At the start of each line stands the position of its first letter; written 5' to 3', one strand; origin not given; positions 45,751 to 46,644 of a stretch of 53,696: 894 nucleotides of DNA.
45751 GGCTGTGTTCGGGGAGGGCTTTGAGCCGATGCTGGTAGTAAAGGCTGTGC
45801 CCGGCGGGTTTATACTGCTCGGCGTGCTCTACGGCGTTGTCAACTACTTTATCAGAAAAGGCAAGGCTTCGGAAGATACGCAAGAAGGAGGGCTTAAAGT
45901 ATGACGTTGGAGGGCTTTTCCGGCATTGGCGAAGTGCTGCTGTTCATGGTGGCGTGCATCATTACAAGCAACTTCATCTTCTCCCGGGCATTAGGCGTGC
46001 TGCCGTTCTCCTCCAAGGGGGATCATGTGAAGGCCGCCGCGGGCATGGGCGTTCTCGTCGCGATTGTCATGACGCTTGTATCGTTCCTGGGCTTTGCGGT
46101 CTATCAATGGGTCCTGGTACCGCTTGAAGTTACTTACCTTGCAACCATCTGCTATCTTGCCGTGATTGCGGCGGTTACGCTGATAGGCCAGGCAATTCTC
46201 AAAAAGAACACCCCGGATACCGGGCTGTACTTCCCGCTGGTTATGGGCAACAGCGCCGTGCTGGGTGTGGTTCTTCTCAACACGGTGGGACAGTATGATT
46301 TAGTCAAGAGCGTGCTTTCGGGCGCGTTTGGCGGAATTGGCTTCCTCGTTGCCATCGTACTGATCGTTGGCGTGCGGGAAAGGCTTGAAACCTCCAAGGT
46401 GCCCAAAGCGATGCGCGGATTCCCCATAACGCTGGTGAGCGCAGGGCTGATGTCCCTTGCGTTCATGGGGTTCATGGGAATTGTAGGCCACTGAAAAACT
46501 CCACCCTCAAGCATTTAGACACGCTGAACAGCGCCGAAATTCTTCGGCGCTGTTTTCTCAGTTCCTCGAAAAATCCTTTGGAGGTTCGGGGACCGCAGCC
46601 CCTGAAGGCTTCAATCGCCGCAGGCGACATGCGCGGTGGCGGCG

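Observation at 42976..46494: Four-gene Rnf-like cluster (C-D-E-A) lacking rnfG and rnfB, with an RnfA that has lost both conserved cysteines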

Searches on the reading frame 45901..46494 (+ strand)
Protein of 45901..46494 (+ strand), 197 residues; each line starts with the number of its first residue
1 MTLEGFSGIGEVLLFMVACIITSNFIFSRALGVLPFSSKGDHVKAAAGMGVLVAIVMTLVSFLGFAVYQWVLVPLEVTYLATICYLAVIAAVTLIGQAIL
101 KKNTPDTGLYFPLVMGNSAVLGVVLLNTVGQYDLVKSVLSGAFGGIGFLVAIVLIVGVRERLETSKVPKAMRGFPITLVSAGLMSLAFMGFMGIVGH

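Call 3: search_protein_families(library=pfam, proteins=[window:45901-46494:+], max_evalue=0.01)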
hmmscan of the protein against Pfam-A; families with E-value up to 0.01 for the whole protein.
window:45901-46494:+ (197 aa): 1 family
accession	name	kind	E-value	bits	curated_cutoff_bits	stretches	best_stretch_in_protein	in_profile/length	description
PF02508.19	Rnf-Nqr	-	3.7e-31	108.9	23.8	1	15-194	4-173/174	Rnf-Nqr subunit, membrane protein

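Call 4: search_protein_families(library=ncbifam, proteins=[window:45901-46494:+], max_evalue=0.01)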
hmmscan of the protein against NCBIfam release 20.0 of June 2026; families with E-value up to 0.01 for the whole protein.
window:45901-46494:+ (197 aa): 8 families
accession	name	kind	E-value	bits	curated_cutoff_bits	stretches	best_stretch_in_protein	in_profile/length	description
TIGR01943.1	rnfA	subfamily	1.8e-46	158.9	229.3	1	11-195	2-190/190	RnfABCDGE type electron transport complex subunit A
NF003481.0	PRK05151.1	equivalog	8.9e-43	146.7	240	1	11-195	3-191/193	electron transport complex subunit RsxA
NF041835.1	rnfA_Methano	equivalog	8.6e-37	127.4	300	1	15-195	9-193/195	Rnf electron transport complex subunit RnfA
TIGR01940.1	nqrE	equivalog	8.7e-27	94.8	247.55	1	14-194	5-199/200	NADH:ubiquinone reductase (Na(+)-transporting) subunit E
NF002200.0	PRK01061.1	equivalog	5.2e-24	85.2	351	1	13-194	12-209/250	Na(+)-translocating NADH-quinone reductase subunit E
NF009108.0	PRK12456.1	equivalog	6.2e-18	65.6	398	1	15-194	8-197/199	Na(+)-translocating NADH-quinone reductase subunit E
TIGR01948.1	rnfE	subfamily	1.8e-07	30.9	213.4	1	16-167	4-153/196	RnfABCDGE type electron transport complex subunit E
NF009070.0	PRK12405.1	subfamily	1.2e-06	27.9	184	1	16-165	8-155/231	electron transport complex subunit RsxE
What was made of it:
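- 45901..46494 (+): rnfA-like: both [2Fe-2S] cysteines are replaced (Leu34, Ser118). Also replaced are T110 (now Met115), T111 (now Gly116), E88 (now Gln97) and K32 (now Asp41). TIGR01943 159 bits against a cutoff of 229 (call 4).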

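Call 8: search_solved_structures(query=window:45901-46494:+, show_alignments=4, max_evalue=0.001)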
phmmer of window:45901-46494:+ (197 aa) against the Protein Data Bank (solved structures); distinct sequences matched with E-value up to 0.001: 4.
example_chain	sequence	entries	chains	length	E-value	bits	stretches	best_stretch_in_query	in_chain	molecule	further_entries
9eri_A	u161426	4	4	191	1.1e-44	155.7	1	13-194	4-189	Na(+)-translocating ferredoxin:NAD(+) oxidoreductase complex subunit A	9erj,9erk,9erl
7zc6_A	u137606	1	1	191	1.1e-42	149.2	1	15-195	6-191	RnfA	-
8ahx_A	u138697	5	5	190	1.1e-27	100.3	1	11-195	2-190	Ion-translocating oxidoreductase complex subunit A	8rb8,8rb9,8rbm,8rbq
7xk3_E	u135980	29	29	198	5e-23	85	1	15-194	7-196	Na(+)-translocating NADH-quinone reductase subunit E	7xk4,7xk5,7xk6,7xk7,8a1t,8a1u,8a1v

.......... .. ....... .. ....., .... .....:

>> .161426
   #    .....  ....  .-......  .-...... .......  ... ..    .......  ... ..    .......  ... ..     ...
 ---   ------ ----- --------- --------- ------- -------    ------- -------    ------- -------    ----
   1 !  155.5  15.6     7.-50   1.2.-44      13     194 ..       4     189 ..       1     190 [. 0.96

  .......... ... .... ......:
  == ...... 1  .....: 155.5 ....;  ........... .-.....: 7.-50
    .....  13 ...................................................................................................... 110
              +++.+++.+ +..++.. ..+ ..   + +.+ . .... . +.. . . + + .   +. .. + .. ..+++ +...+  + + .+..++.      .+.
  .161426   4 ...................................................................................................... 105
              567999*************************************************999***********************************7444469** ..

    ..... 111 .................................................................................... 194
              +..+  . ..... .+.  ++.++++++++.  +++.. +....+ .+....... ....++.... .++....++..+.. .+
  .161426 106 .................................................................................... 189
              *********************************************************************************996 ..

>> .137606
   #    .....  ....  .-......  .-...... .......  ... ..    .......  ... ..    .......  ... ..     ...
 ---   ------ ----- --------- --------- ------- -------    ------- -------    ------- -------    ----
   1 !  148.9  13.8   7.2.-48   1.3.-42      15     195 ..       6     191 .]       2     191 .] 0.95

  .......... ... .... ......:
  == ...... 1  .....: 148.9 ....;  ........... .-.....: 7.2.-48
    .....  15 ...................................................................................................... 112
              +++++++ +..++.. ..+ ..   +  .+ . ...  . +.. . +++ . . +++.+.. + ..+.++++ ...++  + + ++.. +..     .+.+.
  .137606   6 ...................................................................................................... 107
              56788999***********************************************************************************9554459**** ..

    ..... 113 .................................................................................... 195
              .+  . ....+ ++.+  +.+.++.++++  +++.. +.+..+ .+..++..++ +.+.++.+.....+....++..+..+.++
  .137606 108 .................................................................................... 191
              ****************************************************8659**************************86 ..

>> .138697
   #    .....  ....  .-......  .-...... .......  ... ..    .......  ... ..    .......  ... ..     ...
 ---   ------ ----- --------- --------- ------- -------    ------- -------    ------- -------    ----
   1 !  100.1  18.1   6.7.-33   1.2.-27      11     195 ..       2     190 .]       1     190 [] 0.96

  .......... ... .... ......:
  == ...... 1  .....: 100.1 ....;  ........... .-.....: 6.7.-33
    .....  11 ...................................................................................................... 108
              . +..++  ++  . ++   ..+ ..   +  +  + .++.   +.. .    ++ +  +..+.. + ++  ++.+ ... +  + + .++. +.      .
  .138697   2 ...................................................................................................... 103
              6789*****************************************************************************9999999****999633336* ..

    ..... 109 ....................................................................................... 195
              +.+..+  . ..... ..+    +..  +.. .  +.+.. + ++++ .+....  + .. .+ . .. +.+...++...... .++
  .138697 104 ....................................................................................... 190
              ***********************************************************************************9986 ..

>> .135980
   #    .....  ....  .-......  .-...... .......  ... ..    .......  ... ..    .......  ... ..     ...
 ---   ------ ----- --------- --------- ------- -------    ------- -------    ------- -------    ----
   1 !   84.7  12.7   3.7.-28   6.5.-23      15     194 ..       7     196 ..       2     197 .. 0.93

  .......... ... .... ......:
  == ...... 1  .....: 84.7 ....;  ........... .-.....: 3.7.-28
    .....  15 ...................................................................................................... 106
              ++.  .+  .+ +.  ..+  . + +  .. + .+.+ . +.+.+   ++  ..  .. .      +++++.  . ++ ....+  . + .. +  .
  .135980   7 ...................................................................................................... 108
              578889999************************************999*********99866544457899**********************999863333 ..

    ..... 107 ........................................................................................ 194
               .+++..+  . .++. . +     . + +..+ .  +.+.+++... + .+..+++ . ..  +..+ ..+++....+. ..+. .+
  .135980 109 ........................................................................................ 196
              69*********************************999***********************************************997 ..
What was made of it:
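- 45901..46494 (+): PDB alignment (call 8).
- Checked: Alignment to solved Rnf and Nqr structures shows RnfA Leu34 and Ser118 at A. woodii C25 and C113 (ALGVLPF against FLGICPF; GNSAVLG against TNCAVLG) (call 8).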

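Call 10: find_homologous_proteins(query=window:45901-46494:+, max_evalue=1e-10)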
Query window:45901-46494:+ (197 aa): 2855 proteins with E <= 1e-10 among 4480 candidates; the best 120 are listed.
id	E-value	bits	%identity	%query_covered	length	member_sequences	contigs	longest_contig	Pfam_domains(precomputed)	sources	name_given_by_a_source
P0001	3.7e-115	400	100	100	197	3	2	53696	PF02508.20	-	-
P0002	1.4e-101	356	88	100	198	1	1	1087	PF02508.20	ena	-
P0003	1.9e-99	349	85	100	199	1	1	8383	PF02508.20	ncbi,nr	ncbi:MAG TPA: Rnf-Nqr domain containing protein [Feifaniaceae bacterium]|nr:Rnf-Nqr domain containin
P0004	8.8e-97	340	84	99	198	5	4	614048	PF02508.20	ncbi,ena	-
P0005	1.5e-96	339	84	100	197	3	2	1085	PF02508.20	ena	-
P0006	3.4e-87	309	78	99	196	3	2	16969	PF02508.20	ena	-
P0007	9.4e-81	288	70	99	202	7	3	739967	PF02508.20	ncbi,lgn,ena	-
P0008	2.1e-61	225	56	99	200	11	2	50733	PF02508.20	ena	-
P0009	1.1e-60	222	56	99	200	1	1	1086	PF02508.20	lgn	-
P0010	2.1e-55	205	55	96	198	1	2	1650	PF02508.20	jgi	-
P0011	5.8e-55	204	54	96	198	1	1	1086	PF02508.20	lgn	-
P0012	6.6e-55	204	55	96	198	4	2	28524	PF02508.20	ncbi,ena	-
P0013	1.9e-54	202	53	96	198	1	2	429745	PF02508.20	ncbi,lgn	-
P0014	1.1e-53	200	56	99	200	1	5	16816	PF02508.20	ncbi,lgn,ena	-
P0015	1.2e-53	200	54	96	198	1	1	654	PF02508.20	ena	-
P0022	2.0e-52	196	55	99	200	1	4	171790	PF02508.20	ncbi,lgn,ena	-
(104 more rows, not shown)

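Call 12: find_encoding_contigs(protein=P0007, flank=10000, max_places=3)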
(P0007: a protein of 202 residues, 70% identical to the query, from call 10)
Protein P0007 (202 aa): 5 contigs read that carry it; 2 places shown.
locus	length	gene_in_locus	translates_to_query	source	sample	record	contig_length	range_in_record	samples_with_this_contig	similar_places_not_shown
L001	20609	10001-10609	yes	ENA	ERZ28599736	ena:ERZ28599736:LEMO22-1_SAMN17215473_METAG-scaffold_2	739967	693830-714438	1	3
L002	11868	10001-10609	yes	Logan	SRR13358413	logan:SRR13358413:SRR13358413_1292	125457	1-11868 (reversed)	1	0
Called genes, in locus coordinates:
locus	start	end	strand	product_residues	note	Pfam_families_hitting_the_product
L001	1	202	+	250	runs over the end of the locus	PF00460:Flg_bb_rod, PF22692:LlgE_F_G_D1, PF06429:Flg_bbr_C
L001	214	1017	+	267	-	PF00460:Flg_bb_rod, PF22692:LlgE_F_G_D1, PF06429:Flg_bbr_C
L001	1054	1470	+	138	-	-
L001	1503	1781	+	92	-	PF04316:FlgM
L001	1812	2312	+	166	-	PF05130:FlgN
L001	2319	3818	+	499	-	PF22638:FlgK_D1, PF06429:Flg_bbr_C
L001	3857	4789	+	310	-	PF00669:Flagellin_N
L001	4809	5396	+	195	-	PF20074:DUF6470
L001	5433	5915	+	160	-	PF02623:FliW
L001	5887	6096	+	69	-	PF02599:CsrA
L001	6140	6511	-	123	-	PF01925:TauE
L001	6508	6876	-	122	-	PF01925:TauE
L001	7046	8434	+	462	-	PF13375:RnfC_N, PF01512:Complex1_51K, PF10531:SLBB, PF13237:Fer4_10 (faint)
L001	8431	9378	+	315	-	PF03116:NQR2_RnfD_RnfE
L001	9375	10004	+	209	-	PF02508:Rnf-Nqr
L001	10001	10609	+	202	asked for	PF02508:Rnf-Nqr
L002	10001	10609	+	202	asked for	PF02508:Rnf-Nqr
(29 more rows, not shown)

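Call 13: find_encoding_contigs(protein=P0004, flank=10000, max_places=3)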
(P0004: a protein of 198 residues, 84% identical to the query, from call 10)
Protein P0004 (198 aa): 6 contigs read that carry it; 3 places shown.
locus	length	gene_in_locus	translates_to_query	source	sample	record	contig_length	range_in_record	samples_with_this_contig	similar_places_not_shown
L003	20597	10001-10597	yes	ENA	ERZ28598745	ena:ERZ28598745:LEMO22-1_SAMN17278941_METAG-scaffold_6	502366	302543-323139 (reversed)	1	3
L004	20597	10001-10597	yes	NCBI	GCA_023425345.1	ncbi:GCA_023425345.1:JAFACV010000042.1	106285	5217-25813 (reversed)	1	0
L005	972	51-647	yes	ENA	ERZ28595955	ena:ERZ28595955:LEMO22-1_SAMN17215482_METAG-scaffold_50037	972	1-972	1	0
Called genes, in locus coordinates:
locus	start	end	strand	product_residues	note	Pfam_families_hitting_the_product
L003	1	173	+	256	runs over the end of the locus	PF00460:Flg_bb_rod, PF22692:LlgE_F_G_D1, PF06429:Flg_bbr_C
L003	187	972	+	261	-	PF00460:Flg_bb_rod, PF22692:LlgE_F_G_D1, PF06429:Flg_bbr_C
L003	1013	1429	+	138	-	-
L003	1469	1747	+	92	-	PF04316:FlgM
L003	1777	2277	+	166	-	PF05130:FlgN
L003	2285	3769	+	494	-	PF22638:FlgK_D1, PF06429:Flg_bbr_C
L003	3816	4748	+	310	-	PF00669:Flagellin_N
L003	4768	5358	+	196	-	PF20074:DUF6470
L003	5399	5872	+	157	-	PF02623:FliW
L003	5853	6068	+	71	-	PF02599:CsrA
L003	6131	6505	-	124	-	PF01925:TauE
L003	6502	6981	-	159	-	PF01925:TauE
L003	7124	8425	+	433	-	PF13375:RnfC_N, PF01512:Complex1_51K, PF10531:SLBB, PF12797:Fer4_2 (faint), PF12837:Fer4_6 (faint)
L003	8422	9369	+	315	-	PF03116:NQR2_RnfD_RnfE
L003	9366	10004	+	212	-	PF02508:Rnf-Nqr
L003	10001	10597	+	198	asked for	PF02508:Rnf-Nqr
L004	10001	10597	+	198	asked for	PF02508:Rnf-Nqr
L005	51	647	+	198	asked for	PF02508:Rnf-Nqr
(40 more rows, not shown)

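Call 23: find_encoding_contigs(protein=P0008, flank=8000, max_places=2)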
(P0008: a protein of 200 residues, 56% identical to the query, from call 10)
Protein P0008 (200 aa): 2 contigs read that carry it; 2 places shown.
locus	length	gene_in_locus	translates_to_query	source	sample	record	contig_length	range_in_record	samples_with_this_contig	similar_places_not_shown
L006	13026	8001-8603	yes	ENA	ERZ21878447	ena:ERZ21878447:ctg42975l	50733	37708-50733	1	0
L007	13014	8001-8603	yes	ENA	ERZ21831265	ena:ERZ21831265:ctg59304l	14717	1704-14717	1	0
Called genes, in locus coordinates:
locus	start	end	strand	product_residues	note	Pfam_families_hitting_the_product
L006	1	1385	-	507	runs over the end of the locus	PF00070:Pyr_redox (faint), PF00890:FAD_binding_2 (weak), PF03486:HI0933_like (weak), PF07992:Pyr_redox_2, PF12831:FAD_oxidored, PF13450:NAD_binding_8 (weak), PF00037:Fer4 (weak), PF12837:Fer4_6 (weak), +5 more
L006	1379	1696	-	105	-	PF13510:Fer2_4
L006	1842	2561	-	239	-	PF00392:GntR, PF13545:HTH_Crp_2 (weak), PF01325:Fe_dep_repress (weak), PF08279:HTH_11 (weak), PF07702:UTRA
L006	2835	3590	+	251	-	PF13187:Fer4_9 (faint), PF00037:Fer4 (weak), PF12838:Fer4_7 (faint), PF13484:Fer4_16 (faint)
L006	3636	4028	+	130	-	-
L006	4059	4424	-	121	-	PF01925:TauE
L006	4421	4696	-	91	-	PF01925:TauE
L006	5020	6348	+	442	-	PF13375:RnfC_N, PF01512:Complex1_51K, PF10531:SLBB (weak), PF13534:Fer4_17 (faint), PF12797:Fer4_2 (faint), PF00037:Fer4 (faint), PF12837:Fer4_6 (faint), PF13237:Fer4_10 (weak)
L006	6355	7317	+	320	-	PF03116:NQR2_RnfD_RnfE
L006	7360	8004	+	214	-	PF02508:Rnf-Nqr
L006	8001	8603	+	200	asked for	PF02508:Rnf-Nqr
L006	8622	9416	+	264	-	PF04060:FeS, PF12838:Fer4_7 (weak), PF13187:Fer4_9 (weak), PF00037:Fer4, PF12797:Fer4_2 (weak), PF12837:Fer4_6, PF12838:Fer4_7 (weak), PF14697:Fer4_21, +8 more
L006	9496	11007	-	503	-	PF08903:DUF1846, PF20921:DUF1846_C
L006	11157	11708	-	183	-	-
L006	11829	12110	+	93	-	-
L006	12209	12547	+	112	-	PF00173:Cyt-b5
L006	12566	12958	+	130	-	-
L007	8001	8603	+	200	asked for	PF02508:Rnf-Nqr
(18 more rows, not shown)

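Call 24: find_encoding_contigs(protein=P0022, flank=8000, max_places=2)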
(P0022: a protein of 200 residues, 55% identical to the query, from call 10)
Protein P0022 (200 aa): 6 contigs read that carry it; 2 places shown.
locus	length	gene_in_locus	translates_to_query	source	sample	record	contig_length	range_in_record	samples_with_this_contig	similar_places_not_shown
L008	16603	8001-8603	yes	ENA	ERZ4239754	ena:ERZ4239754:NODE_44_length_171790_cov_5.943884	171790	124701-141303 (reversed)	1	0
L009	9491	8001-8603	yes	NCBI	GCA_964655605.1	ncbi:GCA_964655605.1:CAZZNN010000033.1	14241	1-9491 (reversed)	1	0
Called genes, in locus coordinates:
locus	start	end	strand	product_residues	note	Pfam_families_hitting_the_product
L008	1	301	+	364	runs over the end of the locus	PF13303:PTS_EIIC_2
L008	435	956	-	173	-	PF13847:Methyltransf_31 (weak), PF01209:Ubie_methyltran (weak), PF08241:Methyltransf_11, PF13649:Methyltransf_25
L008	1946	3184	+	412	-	PF05977:MFS_3, PF07690:MFS_1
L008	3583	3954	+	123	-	PF07009:NusG_II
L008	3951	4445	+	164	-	PF07456:Hpre_diP_synt_I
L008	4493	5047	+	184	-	PF04205:FMN_bind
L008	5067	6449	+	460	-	PF13375:RnfC_N, PF01512:Complex1_51K, PF10531:SLBB, PF12797:Fer4_2 (faint), PF00037:Fer4 (faint), PF13187:Fer4_9 (faint), PF13237:Fer4_10 (faint)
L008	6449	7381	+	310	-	PF03116:NQR2_RnfD_RnfE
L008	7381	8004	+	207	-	PF02508:Rnf-Nqr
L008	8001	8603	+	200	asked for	PF02508:Rnf-Nqr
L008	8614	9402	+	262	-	PF04060:FeS, PF12838:Fer4_7 (weak), PF14697:Fer4_21 (weak), PF00037:Fer4, PF12797:Fer4_2 (weak), PF12837:Fer4_6 (weak), PF13237:Fer4_10 (weak), PF12838:Fer4_7 (weak), +8 more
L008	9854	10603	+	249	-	-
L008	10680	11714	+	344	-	PF02424:ApbE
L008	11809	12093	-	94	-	-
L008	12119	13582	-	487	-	PF01276:OKR_DC_1, PF01041:DegT_DnrJ_EryC1 (faint), PF03711:OKR_DC_1_C (weak)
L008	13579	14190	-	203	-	-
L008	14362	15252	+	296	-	PF02645:DegV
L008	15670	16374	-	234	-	PF04542:Sigma70_r2, PF04545:Sigma70_r4, PF01381:HTH_3 (weak)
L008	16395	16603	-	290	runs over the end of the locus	PF03419:Peptidase_U4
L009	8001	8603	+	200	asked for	PF02508:Rnf-Nqr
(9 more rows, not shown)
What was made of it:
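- L008 has the FMN_bind (RnfG) gene upstream of rnfC (call 24).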

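Call 37: find_related_loci(query=window:45901-46491:+, collection=genome_contigs, flank=10000)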
Query window:45901-46491:+ (197 aa) in genome_contigs; peptide patterns used: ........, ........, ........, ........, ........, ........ (x = any residue, [..] = any of these).
600 stretches matched a pattern (row limit reached: there are more); 585 encode a relative of the query (tblastn E <= 1e-3); the best 80 are kept; 80 distinct loci.
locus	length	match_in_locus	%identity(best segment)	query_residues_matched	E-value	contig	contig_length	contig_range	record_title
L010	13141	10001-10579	54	7-195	9e-63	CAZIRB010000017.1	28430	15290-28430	MAG TPA_asm: uncultured Oscillospiraceae bacterium isolate binchicken_co117_169 genome assembly, contig: NODE_3169_lengt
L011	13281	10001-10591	42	8-197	2e-46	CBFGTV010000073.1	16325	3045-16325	MAG TPA_asm: uncultured Clostridiaceae bacterium isolate SRR17295758_concoct_140 genome assembly, contig: ERZ23579493.28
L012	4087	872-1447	41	7-194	5e-42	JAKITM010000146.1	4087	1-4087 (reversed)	MAG: Lysobacterales bacterium isolate D96SM.bin.42 NODE_14864_length_4087_cov_5.260606, whole genome shotgun sequence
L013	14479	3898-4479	40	8-197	7e-41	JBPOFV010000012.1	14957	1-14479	MAG: Marinicella sp. isolate MAG_30 MAG_30_12, whole genome shotgun sequence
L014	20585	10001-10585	37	5-195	4e-40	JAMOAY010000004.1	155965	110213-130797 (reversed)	MAG: Magnetococcus sp. MYC-9 scaffold_8, whole genome shotgun sequence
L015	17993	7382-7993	39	4-195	5e-40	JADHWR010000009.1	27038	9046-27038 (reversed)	MAG: Candidatus Omnitrophota bacterium isolate BS750m-G32 BS-750m-C2293, whole genome shotgun sequence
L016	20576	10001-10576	40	7-194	9e-40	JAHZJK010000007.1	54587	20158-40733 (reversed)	MAG: Gammaproteobacteria bacterium isolate P_S1_bin.8 k141_309323, whole genome shotgun sequence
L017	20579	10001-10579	39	7-195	9e-40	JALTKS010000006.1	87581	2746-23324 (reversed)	MAG: Gammaproteobacteria bacterium isolate S139_maxbin2_scaf2bin.221 S139_NODE_111_length_87581_cov_128.899410, whole ge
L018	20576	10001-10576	40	7-194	5e-40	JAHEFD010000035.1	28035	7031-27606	MAG: Woeseiaceae bacterium isolate Ww310 NODE_2718_length_28035_cov_13.745898, whole genome shotgun sequence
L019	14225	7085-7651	40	11-195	1e-39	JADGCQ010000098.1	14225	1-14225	MAG: Magnetococcales bacterium isolate nWRX3bin6 nWRX3_bin6_NODE_98_length_14225_cov_181.235498, whole genome shotgun se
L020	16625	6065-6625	37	12-194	1e-39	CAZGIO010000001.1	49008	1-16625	MAG TPA_asm: uncultured bacterium isolate binchicken_co42_15 genome assembly, contig: NODE_535_length_49008_cov_3.986661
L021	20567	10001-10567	40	11-195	1e-39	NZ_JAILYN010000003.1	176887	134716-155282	Marinobacterium arenosum strain CAU 1594 contig3, whole genome shotgun sequence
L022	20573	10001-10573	40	11-197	1e-39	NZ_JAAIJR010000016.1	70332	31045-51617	Thiorhodococcus mannitoliphagus strain DSM 18266 NODE_16_length_70332_cov_29.3121, whole genome shotgun sequence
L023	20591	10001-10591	41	2-194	2e-39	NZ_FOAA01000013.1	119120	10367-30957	Ectothiorhodospira marina strain DSM 241, whole genome shotgun sequence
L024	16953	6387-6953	39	11-195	3e-39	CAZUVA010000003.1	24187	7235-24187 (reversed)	MAG TPA_asm: uncultured Zetaproteobacteria bacterium isolate binchicken_co253_74 genome assembly, contig: NODE_1016_leng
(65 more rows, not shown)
